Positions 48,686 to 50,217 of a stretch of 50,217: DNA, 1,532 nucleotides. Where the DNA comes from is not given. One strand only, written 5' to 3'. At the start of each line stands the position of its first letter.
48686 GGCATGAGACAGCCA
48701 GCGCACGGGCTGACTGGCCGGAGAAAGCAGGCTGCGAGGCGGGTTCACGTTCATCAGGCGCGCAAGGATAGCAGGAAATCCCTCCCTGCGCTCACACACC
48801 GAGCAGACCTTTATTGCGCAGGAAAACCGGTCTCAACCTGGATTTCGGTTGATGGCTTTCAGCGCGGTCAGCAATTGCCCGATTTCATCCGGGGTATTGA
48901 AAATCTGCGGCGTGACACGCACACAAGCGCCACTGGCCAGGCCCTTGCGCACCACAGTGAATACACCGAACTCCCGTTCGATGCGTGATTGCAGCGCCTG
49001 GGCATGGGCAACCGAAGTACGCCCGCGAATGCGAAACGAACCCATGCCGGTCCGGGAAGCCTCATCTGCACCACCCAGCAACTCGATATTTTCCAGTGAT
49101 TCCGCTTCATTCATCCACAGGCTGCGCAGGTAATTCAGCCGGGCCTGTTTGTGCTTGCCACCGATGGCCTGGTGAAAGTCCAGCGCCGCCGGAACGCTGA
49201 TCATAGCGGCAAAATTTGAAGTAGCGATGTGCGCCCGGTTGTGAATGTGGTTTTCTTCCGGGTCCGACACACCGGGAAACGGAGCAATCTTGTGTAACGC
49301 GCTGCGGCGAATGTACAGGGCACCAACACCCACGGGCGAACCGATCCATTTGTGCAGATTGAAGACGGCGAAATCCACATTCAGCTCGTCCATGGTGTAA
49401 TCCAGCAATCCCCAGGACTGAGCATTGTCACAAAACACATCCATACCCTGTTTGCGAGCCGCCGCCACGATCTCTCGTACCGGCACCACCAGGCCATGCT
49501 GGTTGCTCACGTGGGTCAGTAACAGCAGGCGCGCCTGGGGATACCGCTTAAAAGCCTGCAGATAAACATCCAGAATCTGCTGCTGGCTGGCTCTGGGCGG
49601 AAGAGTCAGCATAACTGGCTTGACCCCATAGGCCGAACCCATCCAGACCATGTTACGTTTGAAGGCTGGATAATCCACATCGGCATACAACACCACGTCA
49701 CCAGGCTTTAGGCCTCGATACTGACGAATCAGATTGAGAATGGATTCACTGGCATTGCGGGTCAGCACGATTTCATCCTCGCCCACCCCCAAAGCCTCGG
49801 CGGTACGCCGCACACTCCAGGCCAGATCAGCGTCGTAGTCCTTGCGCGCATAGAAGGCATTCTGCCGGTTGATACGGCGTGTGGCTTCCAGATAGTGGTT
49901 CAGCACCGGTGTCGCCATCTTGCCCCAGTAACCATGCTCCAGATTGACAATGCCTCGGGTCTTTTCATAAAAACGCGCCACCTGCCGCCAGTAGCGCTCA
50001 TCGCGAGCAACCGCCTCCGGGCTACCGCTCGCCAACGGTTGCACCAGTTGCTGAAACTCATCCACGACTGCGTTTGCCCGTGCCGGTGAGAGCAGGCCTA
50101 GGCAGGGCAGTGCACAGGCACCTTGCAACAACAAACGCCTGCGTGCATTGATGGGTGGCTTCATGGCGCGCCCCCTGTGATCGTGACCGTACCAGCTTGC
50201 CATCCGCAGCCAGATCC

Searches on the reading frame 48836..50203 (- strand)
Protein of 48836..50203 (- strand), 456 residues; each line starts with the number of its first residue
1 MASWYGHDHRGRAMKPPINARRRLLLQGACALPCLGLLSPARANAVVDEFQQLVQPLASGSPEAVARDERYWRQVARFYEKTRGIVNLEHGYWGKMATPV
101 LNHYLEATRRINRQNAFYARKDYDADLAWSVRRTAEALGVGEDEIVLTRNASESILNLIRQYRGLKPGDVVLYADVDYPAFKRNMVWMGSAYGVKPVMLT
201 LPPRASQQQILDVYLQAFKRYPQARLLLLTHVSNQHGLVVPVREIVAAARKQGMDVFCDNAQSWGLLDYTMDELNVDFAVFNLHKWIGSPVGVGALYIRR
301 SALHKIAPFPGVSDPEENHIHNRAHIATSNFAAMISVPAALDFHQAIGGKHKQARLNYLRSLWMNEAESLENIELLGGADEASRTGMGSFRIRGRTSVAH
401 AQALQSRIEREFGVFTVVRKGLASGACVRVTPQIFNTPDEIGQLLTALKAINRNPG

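Call 44: search_protein_families(library=pfam, proteins=[window:48836-50203:-], max_evalue=0.00001)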
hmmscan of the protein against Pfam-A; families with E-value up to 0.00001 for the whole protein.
window:48836-50203:- (456 aa): 1 family
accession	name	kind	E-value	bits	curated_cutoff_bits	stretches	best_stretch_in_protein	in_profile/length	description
PF00266.25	Aminotran_5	-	5.8e-35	121.4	21.5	1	134-443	52-370/371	Aminotransferase class-V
